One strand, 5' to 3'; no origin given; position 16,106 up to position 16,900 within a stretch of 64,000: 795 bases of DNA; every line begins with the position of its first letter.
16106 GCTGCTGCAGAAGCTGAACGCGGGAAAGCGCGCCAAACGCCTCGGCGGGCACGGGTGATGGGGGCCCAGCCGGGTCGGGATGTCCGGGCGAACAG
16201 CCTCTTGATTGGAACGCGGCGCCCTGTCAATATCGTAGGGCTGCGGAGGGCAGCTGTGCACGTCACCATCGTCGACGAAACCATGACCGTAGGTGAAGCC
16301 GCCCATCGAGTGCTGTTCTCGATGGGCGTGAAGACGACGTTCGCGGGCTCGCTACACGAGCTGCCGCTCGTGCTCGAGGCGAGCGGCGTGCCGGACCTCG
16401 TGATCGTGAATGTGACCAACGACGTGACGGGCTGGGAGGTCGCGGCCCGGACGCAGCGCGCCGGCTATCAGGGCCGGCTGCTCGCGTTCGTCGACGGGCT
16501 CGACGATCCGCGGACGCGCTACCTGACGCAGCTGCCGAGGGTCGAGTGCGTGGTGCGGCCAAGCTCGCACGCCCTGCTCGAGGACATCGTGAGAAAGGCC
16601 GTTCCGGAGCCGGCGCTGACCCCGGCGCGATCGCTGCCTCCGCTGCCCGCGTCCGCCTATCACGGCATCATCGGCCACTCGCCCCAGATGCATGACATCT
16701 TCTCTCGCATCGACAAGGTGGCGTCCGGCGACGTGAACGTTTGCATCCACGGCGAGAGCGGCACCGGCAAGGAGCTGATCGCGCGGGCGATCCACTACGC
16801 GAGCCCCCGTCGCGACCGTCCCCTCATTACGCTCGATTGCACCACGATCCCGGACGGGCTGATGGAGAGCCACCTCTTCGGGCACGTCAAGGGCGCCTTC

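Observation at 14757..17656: Tandem pair of sigma-54 EBPs divergent from prsT, the second with a phospho-acceptor Asp-to-Asn substitution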

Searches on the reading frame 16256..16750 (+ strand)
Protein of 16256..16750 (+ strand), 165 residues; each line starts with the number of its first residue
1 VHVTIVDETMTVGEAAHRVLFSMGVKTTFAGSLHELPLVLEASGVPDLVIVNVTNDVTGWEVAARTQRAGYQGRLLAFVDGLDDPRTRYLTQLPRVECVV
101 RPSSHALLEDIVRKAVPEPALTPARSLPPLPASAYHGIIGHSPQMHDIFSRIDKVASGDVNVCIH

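Call 16: search_solved_structures(query=window:16256-16750:+, show_alignments=5, max_evalue=10)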
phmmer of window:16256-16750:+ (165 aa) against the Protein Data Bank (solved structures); distinct sequences matched with E-value up to 10: 2.
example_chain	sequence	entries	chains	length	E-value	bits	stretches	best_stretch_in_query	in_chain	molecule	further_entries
5tqj_A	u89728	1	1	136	0.25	14.6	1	3-86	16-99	Response regulator receiver protein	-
3bed_A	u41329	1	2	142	0.69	13.2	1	4-55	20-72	PTS system, IIA component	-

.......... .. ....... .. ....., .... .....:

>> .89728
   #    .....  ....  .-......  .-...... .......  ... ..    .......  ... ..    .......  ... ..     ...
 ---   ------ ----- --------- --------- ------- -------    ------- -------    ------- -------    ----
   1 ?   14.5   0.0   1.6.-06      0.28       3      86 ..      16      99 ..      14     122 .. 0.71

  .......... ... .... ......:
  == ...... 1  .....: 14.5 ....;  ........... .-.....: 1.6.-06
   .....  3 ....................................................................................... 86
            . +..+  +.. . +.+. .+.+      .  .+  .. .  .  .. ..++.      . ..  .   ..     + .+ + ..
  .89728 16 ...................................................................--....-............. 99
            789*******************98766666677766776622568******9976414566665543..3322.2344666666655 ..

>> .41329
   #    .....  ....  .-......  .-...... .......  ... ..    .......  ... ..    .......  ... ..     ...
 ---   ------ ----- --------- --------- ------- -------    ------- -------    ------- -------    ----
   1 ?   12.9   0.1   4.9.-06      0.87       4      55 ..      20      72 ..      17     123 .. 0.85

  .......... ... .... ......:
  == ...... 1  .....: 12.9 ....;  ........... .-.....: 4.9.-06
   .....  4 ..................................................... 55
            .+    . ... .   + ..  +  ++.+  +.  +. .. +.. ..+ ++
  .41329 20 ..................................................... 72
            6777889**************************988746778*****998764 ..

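Call 26: find_related_loci(query=A3, collection=genome_contigs, flank=10000)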
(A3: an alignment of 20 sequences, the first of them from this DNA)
Query A3 (136 aa) in genome_contigs; peptide patterns used: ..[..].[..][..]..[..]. (x = any residue, [..] = any of these).
21 stretches matched a pattern; 11 encode a relative of the query (tblastn E <= 1e-3); 11 distinct loci.
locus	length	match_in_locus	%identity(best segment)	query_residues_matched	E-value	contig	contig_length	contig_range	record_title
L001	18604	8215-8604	75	7-136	8e-60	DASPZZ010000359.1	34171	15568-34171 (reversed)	MAG TPA_asm: Candidatus Binatia bacterium isolate SMAG_U11632 k141_2530066, whole genome shotgun sequence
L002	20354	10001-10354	72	1-117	4e-51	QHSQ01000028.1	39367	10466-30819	MAG: Candidatus Rokuibacteriota bacterium isolate AR27 14_0903_09_40cm_scaffold_1516_curated, whole genome shotgun seque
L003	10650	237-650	58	1-136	1e-49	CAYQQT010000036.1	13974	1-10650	MAG TPA_asm: uncultured bacterium isolate SRP136066_co1_130 genome assembly, contig: NODE_5060_length_13974_cov_39.20439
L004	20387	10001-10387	59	1-136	4e-48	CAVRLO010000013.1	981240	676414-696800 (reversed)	MAG: uncultured Candidatus Rokubacteria bacterium isolate MFD04850.bin.2.308 genome assembly, contig: contig_35099, whol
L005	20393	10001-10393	58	5-136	7e-47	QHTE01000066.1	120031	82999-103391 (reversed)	MAG: Candidatus Rokuibacteriota bacterium isolate AR14 14_1009_16_40cm_scaffold_517_curated, whole genome shotgun sequen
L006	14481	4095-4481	58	8-136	3e-45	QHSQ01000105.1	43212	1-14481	MAG: Candidatus Rokuibacteriota bacterium isolate AR27 14_0903_09_40cm_scaffold_263_curated, whole genome shotgun sequen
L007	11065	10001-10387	55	7-136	5e-43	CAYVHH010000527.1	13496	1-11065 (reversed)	MAG TPA_asm: uncultured bacterium isolate binchicken_co279_234 genome assembly, contig: k141_1122208, whole genome shotg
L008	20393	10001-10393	58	5-136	3e-43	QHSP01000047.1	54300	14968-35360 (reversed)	MAG: Candidatus Rokuibacteriota bacterium isolate AR28 14_1009_16_30cm_scaffold_431_curated, whole genome shotgun sequen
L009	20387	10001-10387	55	7-136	1e-42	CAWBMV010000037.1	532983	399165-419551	MAG: uncultured Candidatus Rokubacteria bacterium isolate MFD02242.bin.2.34 genome assembly, contig: contig_894, whole g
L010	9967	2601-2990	51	7-136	4e-40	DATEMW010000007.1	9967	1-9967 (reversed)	MAG TPA_asm: Candidatus Methylomirabilota bacterium isolate SMAG_U8953 k141_1423808, whole genome shotgun sequence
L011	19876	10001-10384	52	1-131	2e-39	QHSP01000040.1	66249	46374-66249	MAG: Candidatus Rokuibacteriota bacterium isolate AR28 14_1009_16_30cm_scaffold_346_curated, whole genome shotgun sequen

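Call 29: predict_structure(alignment_id=A3)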
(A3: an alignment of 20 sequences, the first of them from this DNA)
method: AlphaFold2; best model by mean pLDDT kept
length: 136 residues; sequences in the alignment: 20
mean_pLDDT: 87.3   pTM: 0.79
mean pLDDT of the five models: 87.3, 85.9, 85.5, 85.4, 85.0
residues with pLDDT >= 90: 107; 70-90: 10; 50-70: 9; < 50: 10
segments of 3 or more residues with pLDDT < 50: 120-128
pLDDT, mean of each block of 10 residues (from residue 1): 94 93 95 95 96 90 95 95 91 94 92 81 45 54
secondary structure, 60 per line:
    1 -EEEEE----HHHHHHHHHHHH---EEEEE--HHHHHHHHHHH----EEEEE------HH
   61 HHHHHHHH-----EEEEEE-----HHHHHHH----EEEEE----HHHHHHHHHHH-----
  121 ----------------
elements in order: E2-6 H11-22 E26-30 H33-43 E48-52 H59-68 E74-79 H85-91 E96-100 H105-115

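Call 35: fold_search(model_id=the predicted structure, library=pdb)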
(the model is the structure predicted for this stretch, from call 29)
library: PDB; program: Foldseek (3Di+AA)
matches with E <= 10: 1769; with E <= 0.001: 93
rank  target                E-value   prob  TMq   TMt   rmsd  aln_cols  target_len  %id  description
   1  3c3m                  2.1e-05  1.00  0.59  0.65   9.3       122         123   20  Crystal structure of the N-terminal domain of response regulator receiver protein from Methanoculleus marisnigri JR1 (released 2008-02-05)
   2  2zay_A                3.0e-05  1.00  0.64  0.70   3.2       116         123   14  Crystal structure of response regulator from Desulfuromonas acetoxidans (released 2007-10-23)
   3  6xeh_MODEL_1_A        3.7e-05  1.00  0.60  0.65   3.3       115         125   16  Solution NMR Structure of DE NOVO DESIGNED Rossmann 2x3 Fold Protein r2x3_168, Northeast Structural Genomics C (released 2020-08-05)
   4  1mvo                  5.4e-05  1.00  0.59  0.65   4.3       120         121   18  Crystal structure of the PhoP receiver domain from Bacillus subtilis (released 2002-10-16)
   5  7cci_A                5.8e-05  1.00  0.58  0.60   4.2       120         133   18  Acinetobacter baumannii response regulator AdeR with disordered N terminus (released 2021-06-23)
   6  1dcf                  7.0e-05  1.00  0.61  0.62   4.5       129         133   19  CRYSTAL STRUCTURE OF THE RECEIVER DOMAIN OF THE ETHYLENE RECEPTOR OF ARABIDOPSIS THALIANA (released 2000-01-04)
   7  6oec_G                9.1e-05  1.00  0.63  0.59   3.3       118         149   14  Yeast Spc42 Trimeric Coiled-Coil Amino Acids 181-211 fused to PDB: 3H5I (released 2019-04-24)
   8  4h60                  1.0e-04  1.00  0.63  0.70   3.3       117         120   16  High resolution structure of Vibrio cholerae chemotaxis protein CheY4 crystallized in low pH (4.0) condition (released 2013-08-07)
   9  7qz2_B                1.2e-04  1.00  0.59  0.60   4.1       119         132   16  Crystal structure of GacS D1 domain in complex with BeF3- (released 2022-07-06)
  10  9xzo                  1.3e-04  1.00  0.63  0.69   3.6       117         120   18  Crystal structure of AI-designed response regulator like protein M1X0B (released 2025-10-01)
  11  3eq2_B                1.6e-04  1.00  0.64  0.26   3.1       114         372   20  Structure of Hexagonal Crystal form of Pseudomonas aeruginosa RssB (released 2009-10-20)
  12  6swl_B                1.6e-04  1.00  0.64  0.67   3.4       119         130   15  The REC domain of XynC, a response regulator from Geobacillus stearothermophilus (released 2020-10-14)
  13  3f7a_B                1.6e-04  1.00  0.63  0.26   3.4       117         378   20  Structure of Orthorhombic crystal form of Pseudomonas aeruginosa RssB (released 2009-11-24)
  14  7lcm                  1.6e-04  1.00  0.57  0.59   5.0       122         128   16  Receiver Domain of RssB bound to beryllofluoride (released 2021-04-07)
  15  7w9h_A                1.7e-04  1.00  0.64  0.71   3.3       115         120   19  Crystal structure of the receiver domain of the transcription regulator FleR from Pseudomonas aeruginosa (released 2022-12-14)
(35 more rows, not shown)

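Call 53: search_protein_representatives(alignment_id=A3)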
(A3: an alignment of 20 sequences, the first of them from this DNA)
Query: 20 sequences, 136 profile positions. Proteins with E-value up to 0.001 (for the whole library): 150; up to 1e-10: 32; up to 1e-30: 13. The best 150 are listed.
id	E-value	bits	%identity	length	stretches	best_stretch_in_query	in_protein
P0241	5.9e-51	187.9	-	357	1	10-136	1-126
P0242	9.5e-50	184.0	-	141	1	1-136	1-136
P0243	1.4e-47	177.0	-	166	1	1-136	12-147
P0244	4.5e-44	165.6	-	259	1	2-126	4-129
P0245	2.5e-43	163.2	-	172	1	2-125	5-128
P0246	4.5e-40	152.7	-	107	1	1-106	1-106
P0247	2.2e-39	150.5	-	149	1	1-122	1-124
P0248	2.3e-38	147.2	-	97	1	1-97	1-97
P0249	2.8e-38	146.9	-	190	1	1-136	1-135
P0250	4.9e-38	146.1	-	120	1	1-117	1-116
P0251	2.2e-37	144.0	-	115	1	1-110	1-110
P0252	2.2e-34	134.3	-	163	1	1-136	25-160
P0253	8.0e-33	129.2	-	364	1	1-133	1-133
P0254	3.2e-30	120.8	-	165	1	1-74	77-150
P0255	5.4e-29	116.8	-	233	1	1-115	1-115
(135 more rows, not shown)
